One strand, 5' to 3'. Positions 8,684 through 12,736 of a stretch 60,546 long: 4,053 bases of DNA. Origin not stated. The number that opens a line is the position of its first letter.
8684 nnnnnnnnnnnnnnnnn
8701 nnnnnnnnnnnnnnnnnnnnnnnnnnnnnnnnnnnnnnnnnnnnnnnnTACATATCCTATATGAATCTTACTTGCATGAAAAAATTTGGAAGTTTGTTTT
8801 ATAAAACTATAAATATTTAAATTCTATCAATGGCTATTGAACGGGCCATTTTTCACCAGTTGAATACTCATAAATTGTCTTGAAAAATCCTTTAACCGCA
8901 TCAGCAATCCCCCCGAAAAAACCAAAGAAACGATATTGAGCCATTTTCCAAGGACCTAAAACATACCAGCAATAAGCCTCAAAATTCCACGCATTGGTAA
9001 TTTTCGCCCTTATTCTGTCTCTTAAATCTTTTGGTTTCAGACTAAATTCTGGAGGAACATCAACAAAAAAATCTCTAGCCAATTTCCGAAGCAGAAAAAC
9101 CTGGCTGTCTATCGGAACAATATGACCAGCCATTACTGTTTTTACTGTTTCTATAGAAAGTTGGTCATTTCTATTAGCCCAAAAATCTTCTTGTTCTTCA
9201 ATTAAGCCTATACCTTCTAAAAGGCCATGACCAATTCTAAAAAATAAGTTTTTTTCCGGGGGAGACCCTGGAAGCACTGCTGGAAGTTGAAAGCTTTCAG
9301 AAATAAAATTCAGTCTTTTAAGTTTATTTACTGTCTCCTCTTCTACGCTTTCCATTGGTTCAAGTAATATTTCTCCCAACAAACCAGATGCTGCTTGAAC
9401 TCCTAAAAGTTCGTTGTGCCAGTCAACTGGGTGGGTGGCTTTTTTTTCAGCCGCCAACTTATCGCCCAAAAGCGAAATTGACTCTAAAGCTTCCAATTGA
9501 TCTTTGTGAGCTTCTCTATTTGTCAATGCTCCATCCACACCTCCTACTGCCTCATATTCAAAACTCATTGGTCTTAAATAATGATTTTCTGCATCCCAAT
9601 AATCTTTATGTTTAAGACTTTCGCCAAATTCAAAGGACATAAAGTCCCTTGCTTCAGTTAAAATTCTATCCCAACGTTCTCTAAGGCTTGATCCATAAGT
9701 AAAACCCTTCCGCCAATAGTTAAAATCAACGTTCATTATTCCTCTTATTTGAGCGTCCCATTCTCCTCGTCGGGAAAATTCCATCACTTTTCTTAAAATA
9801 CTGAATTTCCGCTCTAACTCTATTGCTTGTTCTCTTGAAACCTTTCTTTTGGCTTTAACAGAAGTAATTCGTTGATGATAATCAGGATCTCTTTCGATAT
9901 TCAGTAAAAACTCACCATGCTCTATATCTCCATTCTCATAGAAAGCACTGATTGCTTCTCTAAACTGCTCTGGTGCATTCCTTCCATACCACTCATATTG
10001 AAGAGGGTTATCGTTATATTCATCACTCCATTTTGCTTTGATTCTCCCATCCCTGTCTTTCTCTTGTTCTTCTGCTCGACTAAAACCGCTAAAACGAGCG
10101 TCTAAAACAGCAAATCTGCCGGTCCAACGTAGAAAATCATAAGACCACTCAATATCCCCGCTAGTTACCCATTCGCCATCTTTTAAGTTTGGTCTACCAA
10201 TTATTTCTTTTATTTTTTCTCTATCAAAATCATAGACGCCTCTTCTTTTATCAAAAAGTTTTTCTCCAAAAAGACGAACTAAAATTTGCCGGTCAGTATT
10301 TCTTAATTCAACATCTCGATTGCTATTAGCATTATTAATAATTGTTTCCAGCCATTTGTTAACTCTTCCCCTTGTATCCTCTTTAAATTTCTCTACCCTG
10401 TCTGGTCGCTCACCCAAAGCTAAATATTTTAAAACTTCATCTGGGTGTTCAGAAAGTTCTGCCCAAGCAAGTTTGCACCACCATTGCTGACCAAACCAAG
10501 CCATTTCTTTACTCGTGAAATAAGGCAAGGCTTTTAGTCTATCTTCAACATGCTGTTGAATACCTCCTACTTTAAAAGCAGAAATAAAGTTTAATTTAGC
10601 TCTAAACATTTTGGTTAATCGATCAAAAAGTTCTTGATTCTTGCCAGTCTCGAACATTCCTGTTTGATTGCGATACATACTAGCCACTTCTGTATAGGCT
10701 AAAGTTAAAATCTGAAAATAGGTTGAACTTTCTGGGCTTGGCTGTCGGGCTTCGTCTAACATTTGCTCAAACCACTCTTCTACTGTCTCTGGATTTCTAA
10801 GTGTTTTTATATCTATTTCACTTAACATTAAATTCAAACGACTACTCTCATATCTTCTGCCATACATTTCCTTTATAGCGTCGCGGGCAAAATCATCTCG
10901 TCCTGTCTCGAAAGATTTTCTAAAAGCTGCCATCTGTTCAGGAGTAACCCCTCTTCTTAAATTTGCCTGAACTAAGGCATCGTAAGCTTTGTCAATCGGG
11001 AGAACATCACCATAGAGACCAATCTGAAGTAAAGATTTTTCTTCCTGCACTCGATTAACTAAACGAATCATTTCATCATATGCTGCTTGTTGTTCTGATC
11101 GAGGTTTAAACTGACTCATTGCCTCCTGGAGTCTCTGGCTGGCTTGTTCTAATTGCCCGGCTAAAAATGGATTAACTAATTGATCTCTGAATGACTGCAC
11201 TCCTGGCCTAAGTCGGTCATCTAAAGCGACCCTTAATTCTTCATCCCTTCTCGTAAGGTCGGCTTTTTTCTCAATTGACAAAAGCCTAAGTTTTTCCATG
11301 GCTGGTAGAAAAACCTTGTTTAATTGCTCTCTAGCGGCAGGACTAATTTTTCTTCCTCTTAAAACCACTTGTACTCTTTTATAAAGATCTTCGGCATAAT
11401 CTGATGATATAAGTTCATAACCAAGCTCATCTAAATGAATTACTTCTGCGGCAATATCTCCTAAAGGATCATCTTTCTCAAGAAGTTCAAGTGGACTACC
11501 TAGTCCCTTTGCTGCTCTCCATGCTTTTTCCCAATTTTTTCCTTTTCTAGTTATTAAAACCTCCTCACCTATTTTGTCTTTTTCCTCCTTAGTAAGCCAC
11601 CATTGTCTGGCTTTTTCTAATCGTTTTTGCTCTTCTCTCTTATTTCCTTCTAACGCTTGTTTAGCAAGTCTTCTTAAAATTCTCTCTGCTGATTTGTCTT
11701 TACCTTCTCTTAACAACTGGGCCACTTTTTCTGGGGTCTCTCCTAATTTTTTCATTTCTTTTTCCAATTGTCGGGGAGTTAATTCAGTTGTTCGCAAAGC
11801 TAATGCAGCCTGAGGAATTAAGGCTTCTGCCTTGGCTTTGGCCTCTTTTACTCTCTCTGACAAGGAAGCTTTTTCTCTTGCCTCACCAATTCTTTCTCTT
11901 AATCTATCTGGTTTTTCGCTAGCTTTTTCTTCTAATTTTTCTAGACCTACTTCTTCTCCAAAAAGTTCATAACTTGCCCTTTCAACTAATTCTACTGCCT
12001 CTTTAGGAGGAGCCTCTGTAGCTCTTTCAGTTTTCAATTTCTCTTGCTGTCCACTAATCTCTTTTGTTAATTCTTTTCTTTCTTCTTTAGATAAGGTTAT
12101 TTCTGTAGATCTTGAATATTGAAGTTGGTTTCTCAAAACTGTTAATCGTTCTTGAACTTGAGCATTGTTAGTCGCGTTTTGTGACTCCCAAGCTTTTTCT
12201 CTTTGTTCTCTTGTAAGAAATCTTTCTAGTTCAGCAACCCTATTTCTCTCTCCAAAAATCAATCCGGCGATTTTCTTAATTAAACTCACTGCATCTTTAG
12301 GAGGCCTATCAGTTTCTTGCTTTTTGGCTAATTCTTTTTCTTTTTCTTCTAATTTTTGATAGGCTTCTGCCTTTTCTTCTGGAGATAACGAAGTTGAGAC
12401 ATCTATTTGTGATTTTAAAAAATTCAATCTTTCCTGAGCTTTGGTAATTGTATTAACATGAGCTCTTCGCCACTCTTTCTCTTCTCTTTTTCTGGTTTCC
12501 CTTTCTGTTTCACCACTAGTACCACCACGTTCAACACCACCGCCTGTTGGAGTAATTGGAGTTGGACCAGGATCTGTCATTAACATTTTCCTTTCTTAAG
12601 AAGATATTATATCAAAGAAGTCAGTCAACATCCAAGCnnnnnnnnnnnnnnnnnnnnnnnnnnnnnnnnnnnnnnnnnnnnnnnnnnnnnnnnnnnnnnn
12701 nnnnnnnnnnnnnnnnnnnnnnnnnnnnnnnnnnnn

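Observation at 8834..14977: Reverse-strand cassette of four domain-less charged proteins inside the T4SS locus: candidate secreted effectors or translocators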

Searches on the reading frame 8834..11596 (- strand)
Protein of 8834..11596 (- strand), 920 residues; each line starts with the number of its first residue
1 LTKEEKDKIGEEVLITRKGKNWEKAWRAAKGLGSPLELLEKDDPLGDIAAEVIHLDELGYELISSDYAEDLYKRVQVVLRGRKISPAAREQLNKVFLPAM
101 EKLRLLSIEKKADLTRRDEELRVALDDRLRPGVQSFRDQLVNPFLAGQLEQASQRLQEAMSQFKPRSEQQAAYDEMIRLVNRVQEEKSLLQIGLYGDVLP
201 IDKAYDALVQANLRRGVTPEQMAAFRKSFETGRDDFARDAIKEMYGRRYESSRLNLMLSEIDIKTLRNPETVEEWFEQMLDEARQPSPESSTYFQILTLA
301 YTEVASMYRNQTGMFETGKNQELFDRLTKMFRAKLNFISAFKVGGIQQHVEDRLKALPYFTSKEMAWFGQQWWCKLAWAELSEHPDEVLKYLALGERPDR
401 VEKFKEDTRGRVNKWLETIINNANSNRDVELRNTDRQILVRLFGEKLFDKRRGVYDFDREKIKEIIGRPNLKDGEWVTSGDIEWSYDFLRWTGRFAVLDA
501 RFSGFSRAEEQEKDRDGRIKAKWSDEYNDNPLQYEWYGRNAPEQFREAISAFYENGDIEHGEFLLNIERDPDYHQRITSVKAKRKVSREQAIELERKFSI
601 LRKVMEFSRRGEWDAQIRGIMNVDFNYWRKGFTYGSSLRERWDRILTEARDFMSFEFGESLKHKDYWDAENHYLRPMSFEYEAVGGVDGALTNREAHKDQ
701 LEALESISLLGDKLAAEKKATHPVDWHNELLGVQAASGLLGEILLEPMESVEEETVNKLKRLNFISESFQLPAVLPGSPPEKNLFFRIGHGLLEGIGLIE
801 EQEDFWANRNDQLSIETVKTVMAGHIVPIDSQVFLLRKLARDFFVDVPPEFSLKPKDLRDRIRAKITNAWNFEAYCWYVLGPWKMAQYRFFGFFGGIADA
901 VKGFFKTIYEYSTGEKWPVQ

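Call 28: search_protein_representatives(protein=window:8834-11596:-)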
Query: 920 residues. Proteins with E-value up to 0.001 (for the whole library): 3; up to 1e-10: 3; up to 1e-30: 2. The best 3 are listed.
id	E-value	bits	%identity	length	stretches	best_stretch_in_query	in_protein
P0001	0.0e+00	2097.8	97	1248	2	1-920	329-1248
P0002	7.1e-38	146.9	32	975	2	237-634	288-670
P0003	6.1e-25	104.1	28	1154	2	287-501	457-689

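Call 30: find_encoding_contigs(protein=P0002, flank=10000)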
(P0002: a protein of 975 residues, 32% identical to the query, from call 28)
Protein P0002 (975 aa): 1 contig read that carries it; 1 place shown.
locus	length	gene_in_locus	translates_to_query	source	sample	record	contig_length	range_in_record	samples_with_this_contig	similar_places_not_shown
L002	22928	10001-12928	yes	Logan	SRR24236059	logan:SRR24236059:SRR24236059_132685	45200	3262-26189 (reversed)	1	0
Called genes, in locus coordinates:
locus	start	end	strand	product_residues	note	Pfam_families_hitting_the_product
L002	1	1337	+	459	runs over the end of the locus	PF11638:DnaA_N, PF01695:IstB_IS21, PF00308:Bac_DnaA, PF00004:AAA, PF13173:AAA_14 (faint), PF08299:Bac_DnaA_C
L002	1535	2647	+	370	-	PF00712:DNA_pol3_beta, PF02767:DNA_pol3_beta_2, PF02768:DNA_pol3_beta_3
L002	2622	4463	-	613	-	PF19044:P-loop_TraG, PF01935:DUF87 (weak), PF12846:AAA_10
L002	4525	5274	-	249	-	PF26593:TraC-like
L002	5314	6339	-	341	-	PF12666:PrgI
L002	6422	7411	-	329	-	-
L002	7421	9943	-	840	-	PF01551:Peptidase_M23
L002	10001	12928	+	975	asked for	-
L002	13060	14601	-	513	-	-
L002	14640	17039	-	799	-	-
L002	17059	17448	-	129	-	PF18895:T4SS_pilin (faint)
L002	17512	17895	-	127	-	PF18895:T4SS_pilin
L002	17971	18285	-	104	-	PF18895:T4SS_pilin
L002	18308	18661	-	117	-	PF18895:T4SS_pilin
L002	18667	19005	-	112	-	PF18895:T4SS_pilin (weak)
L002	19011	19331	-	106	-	PF18895:T4SS_pilin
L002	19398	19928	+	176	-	PF04542:Sigma70_r2, PF08281:Sigma70_r4_2, PF04545:Sigma70_r4 (weak)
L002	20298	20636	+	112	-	-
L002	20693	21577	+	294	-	PF00288:GHMP_kinases_N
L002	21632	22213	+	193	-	PF00293:NUDIX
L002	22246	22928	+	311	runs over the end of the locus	PF00288:GHMP_kinases_N, PF08544:GHMP_kinases_C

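Call 31: find_encoding_contigs(protein=P0003, flank=10000)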
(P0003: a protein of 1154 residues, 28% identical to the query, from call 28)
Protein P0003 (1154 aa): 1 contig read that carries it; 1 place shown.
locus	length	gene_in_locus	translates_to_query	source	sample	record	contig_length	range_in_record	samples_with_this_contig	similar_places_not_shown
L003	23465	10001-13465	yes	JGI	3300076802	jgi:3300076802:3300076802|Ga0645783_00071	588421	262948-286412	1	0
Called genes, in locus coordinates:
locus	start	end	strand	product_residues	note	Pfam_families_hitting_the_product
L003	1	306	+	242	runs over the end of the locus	PF00427:PBS_linker_poly (weak)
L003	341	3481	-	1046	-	PF00427:PBS_linker_poly (faint), PF13946:DUF4214 (weak), PF01075:Glyco_transf_9 (weak), PF13946:DUF4214 (weak), PF01636:APH (weak)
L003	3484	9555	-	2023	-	-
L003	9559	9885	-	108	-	-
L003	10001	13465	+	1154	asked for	-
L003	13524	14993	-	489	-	-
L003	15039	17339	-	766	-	-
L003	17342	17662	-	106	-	PF18895:T4SS_pilin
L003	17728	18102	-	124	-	PF18895:T4SS_pilin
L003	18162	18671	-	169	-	PF18895:T4SS_pilin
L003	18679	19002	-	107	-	PF18895:T4SS_pilin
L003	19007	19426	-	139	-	-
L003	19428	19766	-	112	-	-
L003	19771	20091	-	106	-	PF19590:TrbL_3 (weak), PF18895:T4SS_pilin (weak)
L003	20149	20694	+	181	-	PF07638:Sigma70_ECF (weak), PF04542:Sigma70_r2, PF08281:Sigma70_r4_2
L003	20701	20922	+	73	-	-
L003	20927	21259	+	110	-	-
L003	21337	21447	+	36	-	-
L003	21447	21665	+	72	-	-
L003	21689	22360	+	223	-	-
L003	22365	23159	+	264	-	PF00696:AA_kinase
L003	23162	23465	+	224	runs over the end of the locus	PF01255:Prenyltransf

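Call 47: search_protein_families(library=pfam, proteins=[L002:14640-17039:-, L002:13060-14601:-, L002:6422-7411:-, L003:9559-9885:-, L003:3484-9555:-], max_evalue=0.01)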
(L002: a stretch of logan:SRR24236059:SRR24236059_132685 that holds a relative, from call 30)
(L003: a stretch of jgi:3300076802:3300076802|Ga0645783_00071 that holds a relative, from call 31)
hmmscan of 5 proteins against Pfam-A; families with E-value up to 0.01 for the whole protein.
L002:14640-17039:- (799 aa): 0 families

L002:13060-14601:- (513 aa): 0 families

L002:6422-7411:- (329 aa): 0 families

L003:9559-9885:- (108 aa): 0 families

L003:3484-9555:- (2023 aa): 0 families

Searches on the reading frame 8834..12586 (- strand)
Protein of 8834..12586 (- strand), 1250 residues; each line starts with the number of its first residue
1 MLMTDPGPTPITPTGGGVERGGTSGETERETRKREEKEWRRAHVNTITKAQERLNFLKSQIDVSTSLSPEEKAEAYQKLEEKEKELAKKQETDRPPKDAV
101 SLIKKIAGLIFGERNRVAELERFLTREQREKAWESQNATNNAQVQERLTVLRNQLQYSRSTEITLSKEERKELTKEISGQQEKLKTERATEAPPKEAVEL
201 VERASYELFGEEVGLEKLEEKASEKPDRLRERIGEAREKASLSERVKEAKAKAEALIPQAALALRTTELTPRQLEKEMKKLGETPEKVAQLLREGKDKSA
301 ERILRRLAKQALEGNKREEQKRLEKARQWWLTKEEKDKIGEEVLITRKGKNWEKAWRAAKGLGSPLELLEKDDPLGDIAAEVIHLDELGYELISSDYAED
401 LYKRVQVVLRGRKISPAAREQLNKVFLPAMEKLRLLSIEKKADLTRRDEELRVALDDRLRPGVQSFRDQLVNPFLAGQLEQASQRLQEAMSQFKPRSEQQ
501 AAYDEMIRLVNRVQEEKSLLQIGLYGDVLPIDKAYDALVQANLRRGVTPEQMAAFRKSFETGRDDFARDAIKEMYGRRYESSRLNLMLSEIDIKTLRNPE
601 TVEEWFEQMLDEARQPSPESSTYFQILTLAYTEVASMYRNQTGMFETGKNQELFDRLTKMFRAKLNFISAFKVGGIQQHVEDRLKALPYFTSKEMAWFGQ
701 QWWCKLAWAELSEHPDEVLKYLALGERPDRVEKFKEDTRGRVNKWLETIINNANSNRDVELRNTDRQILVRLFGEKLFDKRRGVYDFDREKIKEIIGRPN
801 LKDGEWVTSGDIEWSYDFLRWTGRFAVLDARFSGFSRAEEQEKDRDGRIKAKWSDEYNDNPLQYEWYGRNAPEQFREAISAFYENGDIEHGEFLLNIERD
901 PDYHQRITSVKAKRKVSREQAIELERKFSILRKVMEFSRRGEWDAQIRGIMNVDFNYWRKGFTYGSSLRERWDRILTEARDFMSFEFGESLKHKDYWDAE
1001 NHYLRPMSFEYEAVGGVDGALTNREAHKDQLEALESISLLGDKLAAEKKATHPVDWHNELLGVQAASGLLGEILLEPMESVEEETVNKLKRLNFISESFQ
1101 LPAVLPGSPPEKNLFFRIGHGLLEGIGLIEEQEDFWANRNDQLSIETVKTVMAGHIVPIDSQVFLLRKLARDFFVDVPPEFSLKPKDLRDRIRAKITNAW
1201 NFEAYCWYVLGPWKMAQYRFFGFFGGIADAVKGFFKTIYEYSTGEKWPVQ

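Call 4: search_protein_families(library=pfam, proteins=[window:8834-12586:-], max_evalue=1)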
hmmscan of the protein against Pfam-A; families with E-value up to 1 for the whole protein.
window:8834-12586:- (1250 aa): 0 families

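Call 8: search_protein_families(library=ncbifam, proteins=[window:8834-12586:-], max_evalue=0.1)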
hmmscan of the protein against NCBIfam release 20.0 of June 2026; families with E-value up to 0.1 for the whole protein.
window:8834-12586:- (1250 aa): 0 families

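Call 9: search_protein_families(library=phrogs, proteins=[window:8834-12586:-], max_evalue=0.1)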
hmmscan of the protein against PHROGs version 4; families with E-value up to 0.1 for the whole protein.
window:8834-12586:- (1250 aa): 0 families

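Call 11: find_homologous_proteins(query=window:8834-12586:-, region=1-1250)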
Query window:8834-12586:-, residues 1-1250 (1250 aa): 1 proteins with E <= 0.001 among 8000 candidates.
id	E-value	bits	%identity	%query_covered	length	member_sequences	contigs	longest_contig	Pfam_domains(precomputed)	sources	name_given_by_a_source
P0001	0.0e+0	2793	100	100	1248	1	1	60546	-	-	-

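Call 17: search_solved_structures(query=window:8834-12586:-, max_evalue=1)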
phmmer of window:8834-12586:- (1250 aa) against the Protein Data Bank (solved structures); distinct sequences matched with E-value up to 1: 2.
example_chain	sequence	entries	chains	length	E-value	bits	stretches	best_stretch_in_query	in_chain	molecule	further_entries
8com_A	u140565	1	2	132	0.36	12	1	117-199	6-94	Histone H3, putative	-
8fcj_B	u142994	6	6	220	0.54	11.4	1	425-516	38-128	Type I-B CRISPR-associated protein Cas6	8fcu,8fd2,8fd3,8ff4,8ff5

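Call 34: find_related_loci(query=A1, collection=genome_contigs, flank=10000)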
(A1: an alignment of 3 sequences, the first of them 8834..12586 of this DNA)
Query A1 (1250 aa) in genome_contigs; peptide patterns used: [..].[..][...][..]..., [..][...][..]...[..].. (x = any residue, [..] = any of these).
60 stretches matched a pattern, but none encodes a relative of the query by tblastn (E <= 1e-3).

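Call 35: find_related_loci(query=A1, collection=metagenome_contigs, flank=10000)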
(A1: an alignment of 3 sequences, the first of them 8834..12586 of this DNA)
Query A1 (1250 aa) in metagenome_contigs; peptide patterns used: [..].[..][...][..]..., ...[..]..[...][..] (x = any residue, [..] = any of these).
116 stretches matched a pattern; 1 encode a relative of the query (tblastn E <= 1e-3); 1 distinct loci.
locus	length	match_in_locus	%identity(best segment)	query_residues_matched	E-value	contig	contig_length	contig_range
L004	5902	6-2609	79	382-1250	0e+0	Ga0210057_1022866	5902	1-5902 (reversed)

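Call 83: search_protein_families(library=padloc, proteins=[window:8834-12586:-], max_evalue=0.1)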
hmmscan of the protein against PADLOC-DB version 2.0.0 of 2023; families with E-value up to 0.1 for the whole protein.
window:8834-12586:- (1250 aa): 0 families

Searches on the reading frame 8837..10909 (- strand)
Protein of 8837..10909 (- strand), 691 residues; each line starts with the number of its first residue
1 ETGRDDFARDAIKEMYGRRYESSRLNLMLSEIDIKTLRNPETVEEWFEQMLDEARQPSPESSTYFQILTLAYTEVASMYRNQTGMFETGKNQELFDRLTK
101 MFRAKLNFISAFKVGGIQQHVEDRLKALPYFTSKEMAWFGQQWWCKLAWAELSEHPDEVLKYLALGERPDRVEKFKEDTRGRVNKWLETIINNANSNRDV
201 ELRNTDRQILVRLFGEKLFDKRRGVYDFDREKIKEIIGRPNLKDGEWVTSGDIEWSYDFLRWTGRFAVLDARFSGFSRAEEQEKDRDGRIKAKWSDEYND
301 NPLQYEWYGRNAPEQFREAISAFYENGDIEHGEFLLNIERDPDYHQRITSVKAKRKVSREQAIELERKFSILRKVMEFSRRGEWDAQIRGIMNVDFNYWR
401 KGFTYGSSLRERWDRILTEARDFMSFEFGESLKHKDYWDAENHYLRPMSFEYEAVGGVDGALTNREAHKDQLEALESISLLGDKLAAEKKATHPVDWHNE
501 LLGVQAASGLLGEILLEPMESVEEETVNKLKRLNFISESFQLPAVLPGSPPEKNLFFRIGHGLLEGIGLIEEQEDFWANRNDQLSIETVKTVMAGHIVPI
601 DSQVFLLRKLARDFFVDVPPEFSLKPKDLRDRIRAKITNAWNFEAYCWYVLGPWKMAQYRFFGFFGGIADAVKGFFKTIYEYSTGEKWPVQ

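Call 59: predict_structure(alignment_id=A2)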
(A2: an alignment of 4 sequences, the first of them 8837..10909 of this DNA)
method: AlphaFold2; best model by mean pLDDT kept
length: 691 residues; sequences in the alignment: 4
mean_pLDDT: 36.1   pTM: 0.22
mean pLDDT of the five models: 36.1, 34.6, 34.1, 33.9, 33.6
residues with pLDDT >= 90: 0; 70-90: 0; 50-70: 34; < 50: 657
segments of 3 or more residues with pLDDT < 50: 1-31, 53-198, 200-284, 286-639, 648-653, 662-691
pLDDT, mean of each block of 10 residues (from residue 1): 34 32 36 52 56 42 43 45 45 44 32 27 30 31 32 32 35 41 42 45 43 35 30 34 34 36 33 33 45 35 35 40 39 36 34 35 35 31 29 29 29 31 25 28 27 28 28 30 32 30 29 30 32 26 28 42 41 37 41 39 44 31 37 48 48 52 42 42 36 30
secondary structure, 60 per line:
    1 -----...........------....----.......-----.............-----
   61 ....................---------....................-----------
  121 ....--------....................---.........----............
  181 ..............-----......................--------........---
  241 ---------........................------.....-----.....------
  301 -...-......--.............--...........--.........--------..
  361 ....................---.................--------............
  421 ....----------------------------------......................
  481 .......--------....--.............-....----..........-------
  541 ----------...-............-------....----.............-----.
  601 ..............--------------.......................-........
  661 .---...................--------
elements in order (helices of 4 or more, strands of 3 or more residues): H6-16 H23-26 H31-37 H43-55 H61-80 H90-109 H121-124 H133-152 H156-164 H169-194 H200-221 H230-237 H250-273 E280-284 E290-294 H306-311 H314-326 H329-339 H342-350 H359-380 H384-400 H409-424 H459-487 H496-499 H502-514 H516-519 H524-533 H555-566 H574-577 H582-594 H600-614 H629-651 H653-661 H665-683
